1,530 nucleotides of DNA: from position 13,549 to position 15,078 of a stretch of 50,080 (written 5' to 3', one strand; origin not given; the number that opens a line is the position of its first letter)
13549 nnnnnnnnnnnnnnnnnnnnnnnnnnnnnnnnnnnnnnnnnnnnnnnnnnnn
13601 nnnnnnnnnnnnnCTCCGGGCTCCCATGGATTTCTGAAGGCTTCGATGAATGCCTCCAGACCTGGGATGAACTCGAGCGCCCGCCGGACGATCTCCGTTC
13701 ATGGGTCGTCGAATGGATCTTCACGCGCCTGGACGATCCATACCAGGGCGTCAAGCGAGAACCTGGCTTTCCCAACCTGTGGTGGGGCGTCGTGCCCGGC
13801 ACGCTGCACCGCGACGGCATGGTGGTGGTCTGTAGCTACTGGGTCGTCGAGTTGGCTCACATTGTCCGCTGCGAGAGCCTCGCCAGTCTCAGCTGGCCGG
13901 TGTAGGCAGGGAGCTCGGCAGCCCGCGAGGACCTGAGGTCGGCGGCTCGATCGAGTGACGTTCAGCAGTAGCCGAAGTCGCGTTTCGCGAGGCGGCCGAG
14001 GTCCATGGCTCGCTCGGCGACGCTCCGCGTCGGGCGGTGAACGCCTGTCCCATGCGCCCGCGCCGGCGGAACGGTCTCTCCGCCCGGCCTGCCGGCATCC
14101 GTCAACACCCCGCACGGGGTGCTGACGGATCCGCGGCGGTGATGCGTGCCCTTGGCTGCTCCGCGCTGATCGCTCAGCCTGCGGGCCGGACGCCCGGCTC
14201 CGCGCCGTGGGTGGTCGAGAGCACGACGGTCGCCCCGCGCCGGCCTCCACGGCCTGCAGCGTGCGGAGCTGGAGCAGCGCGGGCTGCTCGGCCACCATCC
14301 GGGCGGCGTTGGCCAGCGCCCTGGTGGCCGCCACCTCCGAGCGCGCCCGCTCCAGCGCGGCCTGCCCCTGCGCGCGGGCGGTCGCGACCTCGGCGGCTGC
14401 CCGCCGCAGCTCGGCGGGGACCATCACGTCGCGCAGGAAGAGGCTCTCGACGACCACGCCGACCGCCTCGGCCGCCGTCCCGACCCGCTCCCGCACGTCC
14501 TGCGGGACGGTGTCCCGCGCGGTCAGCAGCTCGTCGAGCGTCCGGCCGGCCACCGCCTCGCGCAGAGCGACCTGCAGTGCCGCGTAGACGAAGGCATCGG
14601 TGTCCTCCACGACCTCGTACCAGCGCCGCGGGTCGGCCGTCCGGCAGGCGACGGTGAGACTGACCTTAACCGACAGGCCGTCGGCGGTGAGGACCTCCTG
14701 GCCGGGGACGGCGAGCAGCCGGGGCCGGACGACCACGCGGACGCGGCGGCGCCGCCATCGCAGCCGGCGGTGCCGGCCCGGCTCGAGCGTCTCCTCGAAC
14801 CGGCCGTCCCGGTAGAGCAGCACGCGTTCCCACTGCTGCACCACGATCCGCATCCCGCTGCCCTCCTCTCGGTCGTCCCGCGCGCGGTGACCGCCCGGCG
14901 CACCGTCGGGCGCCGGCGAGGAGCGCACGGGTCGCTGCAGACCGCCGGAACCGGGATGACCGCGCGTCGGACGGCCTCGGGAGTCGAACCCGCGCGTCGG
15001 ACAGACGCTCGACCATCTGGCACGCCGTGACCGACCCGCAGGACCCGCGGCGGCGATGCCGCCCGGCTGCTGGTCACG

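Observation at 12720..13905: Lower-GC islet carrying a Panacea-domain antitoxin-like gene followed by a ParE/RelE-like toxin gene, wedged between the ars operon and a damaged SPFH gene.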

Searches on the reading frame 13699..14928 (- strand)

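Call 4: search_protein_families(library=pfam, proteins=[window:13699-14928:-], max_evalue=1)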
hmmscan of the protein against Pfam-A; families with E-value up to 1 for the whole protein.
window:13699-14928:- (409 aa): 2 families
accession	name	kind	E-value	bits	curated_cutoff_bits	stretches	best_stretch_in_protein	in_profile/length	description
PF01145.31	Band_7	-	6.7e-31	108.1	23.6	1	29-198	2-175/176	SPFH domain / Band 7 family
PF13421.11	Band_7_1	-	0.09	12.8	24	1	130-181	155-206/211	SPFH domain-Band 7 family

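Call 5: search_protein_families(library=ncbifam, proteins=[window:13699-14928:-], max_evalue=1)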
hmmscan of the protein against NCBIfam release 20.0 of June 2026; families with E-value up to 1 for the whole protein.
window:13699-14928:- (409 aa): 2 families
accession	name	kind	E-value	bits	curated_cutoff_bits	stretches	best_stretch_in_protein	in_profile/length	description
TIGR01933.1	hflK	equivalog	7.1e-17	61.7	159.4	1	29-212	3-191/261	FtsH protease activity modulator HflK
NF008181.0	PRK10930.1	equivalog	1.4e-06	27.4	660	1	30-219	100-294/419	FtsH protease activity modulator HflK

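Call 6: search_protein_families(library=padloc, proteins=[window:13699-14928:-], max_evalue=1)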
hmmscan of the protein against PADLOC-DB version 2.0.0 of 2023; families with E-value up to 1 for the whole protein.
window:13699-14928:- (409 aa): 0 families

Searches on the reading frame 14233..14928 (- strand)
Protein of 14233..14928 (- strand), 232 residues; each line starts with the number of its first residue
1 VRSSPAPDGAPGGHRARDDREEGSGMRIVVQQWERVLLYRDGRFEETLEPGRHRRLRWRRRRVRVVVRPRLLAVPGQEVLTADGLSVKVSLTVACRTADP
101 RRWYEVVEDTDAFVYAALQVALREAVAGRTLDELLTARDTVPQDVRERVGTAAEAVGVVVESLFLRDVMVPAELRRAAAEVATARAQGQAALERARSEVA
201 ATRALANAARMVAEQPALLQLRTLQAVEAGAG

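Call 71: find_homologous_proteins(query=window:14233-14928:-, max_evalue=1e-40)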
Query window:14233-14928:- (232 aa): 512 proteins with E <= 1e-40 among 8000 candidates; the best 120 are listed.
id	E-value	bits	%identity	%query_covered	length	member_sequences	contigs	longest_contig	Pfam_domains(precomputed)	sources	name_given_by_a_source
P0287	6.8e-109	381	94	88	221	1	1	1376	PF01145.32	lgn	-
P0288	3.2e-106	372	91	88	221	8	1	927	PF01145.32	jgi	-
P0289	4.2e-106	371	91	88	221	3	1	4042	PF01145.32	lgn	-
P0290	7.9e-105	367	91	88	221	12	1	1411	PF01145.32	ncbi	-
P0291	1.3e-104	367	91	88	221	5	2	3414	PF01145.32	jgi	jgi:regulator of protease activity HflC (stomatin/prohibitin superfamily)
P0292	4.2e-104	365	89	88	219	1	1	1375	PF01145.32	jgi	jgi:regulator of protease activity HflC (stomatin/prohibitin superfamily)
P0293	4.5e-104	365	90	88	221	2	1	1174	PF01145.32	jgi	jgi:regulator of protease activity HflC (stomatin/prohibitin superfamily)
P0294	2.2e-102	359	89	88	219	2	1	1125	PF01145.32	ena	-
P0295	4.1e-102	358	88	88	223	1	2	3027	PF01145.32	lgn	-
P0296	1.2e-101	357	90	88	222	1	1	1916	PF01145.32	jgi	jgi:regulator of protease activity HflC (stomatin/prohibitin superfamily)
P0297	2.8e-101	356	90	88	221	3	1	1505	PF01145.32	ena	-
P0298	2.4e-100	353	89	88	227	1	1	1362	PF01145.32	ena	-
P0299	2.8e-100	352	88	88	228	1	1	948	PF01145.32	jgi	-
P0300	2.8e-100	352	88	88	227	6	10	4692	PF01145.32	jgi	jgi:regulator of protease activity HflC (stomatin/prohibitin superfamily)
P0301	3.3e-100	352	88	88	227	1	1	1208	PF01145.32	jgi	-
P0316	5.4e-96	338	84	88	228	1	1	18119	PF01145.32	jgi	jgi:regulator of protease activity HflC (stomatin/prohibitin superfamily)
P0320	1.3e-95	337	83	89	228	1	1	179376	PF01145.32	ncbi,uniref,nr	ncbi:SPFH domain-containing protein [Blastococcus capsensis]|uniref:SPFH domain-containing protein n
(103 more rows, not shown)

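Call 72: find_encoding_contigs(protein=P0289, flank=4000, max_places=2)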
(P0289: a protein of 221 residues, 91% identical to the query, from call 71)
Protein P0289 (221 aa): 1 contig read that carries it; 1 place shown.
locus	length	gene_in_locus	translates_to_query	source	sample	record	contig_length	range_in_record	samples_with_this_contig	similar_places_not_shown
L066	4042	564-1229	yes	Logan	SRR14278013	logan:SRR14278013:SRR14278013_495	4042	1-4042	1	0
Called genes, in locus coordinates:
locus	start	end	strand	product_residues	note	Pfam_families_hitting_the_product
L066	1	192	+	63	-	?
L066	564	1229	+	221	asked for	PF01145:Band_7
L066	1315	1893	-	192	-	PF00440:TetR_N, PF21597:TetR_C_43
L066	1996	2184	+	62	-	-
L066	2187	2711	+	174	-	-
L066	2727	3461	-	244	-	PF00520:Ion_trans, PF07885:Ion_trans_2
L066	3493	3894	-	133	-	PF01022:HTH_5, PF12840:HTH_20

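Call 73: find_encoding_contigs(protein=P0316, flank=5000, max_places=2)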
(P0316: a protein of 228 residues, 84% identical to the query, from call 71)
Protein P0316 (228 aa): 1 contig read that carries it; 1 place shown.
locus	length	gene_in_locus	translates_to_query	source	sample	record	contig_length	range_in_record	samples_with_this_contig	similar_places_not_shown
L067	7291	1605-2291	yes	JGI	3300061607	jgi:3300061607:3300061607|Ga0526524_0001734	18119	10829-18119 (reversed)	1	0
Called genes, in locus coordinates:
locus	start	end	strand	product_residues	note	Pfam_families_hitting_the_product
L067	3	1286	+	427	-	?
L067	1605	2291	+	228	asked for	PF01145:Band_7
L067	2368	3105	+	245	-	PF02308:MgtC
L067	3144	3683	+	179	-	PF07087:DUF1353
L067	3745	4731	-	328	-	PF00710:Asparaginase, PF17763:Asparaginase_C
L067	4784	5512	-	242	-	PF00392:GntR, PF14502:HTH_41 (weak), PF07702:UTRA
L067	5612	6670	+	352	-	PF02608:Bmp, PF13407:Peripla_BP_4 (faint)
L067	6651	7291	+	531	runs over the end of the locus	PF00005:ABC_tran, PF13304:AAA_21 (faint), PF00005:ABC_tran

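Call 74: find_encoding_contigs(protein=P0320, flank=5000, max_places=2)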
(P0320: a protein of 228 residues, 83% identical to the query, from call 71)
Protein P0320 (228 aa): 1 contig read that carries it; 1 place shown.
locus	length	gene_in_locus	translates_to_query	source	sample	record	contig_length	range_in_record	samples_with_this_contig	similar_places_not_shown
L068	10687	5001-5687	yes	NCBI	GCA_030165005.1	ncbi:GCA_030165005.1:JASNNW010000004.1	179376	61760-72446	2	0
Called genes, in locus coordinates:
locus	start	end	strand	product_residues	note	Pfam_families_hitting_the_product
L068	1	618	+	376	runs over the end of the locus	-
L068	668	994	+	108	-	PF09360:zf-CDGSH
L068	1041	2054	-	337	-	PF14518:Haem_oxygenas_2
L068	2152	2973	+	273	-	PF00106:adh_short, PF01370:Epimerase (weak), PF08659:KR, PF13561:adh_short_C2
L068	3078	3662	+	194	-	-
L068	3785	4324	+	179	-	PF07087:DUF1353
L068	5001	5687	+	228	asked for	PF01145:Band_7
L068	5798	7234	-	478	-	PF03951:Gln-synt_N, PF00120:Gln-synt_C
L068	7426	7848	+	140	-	PF06271:RDD (weak)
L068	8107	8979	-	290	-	-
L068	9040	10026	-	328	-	PF16881:LIAS_N, PF04055:Radical_SAM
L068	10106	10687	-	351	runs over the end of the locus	PF01442:Apolipoprotein (weak)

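Call 83: search_protein_families(library=pfam, proteins=[P0289], max_evalue=0.001)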
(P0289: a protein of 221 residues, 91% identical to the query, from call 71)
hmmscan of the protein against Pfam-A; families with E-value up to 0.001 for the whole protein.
P0289 (221 aa): 1 family
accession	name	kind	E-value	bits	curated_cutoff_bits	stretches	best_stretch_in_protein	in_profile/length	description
PF01145.31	Band_7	-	7.6e-32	111.2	23.6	1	4-173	2-175/176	SPFH domain / Band 7 family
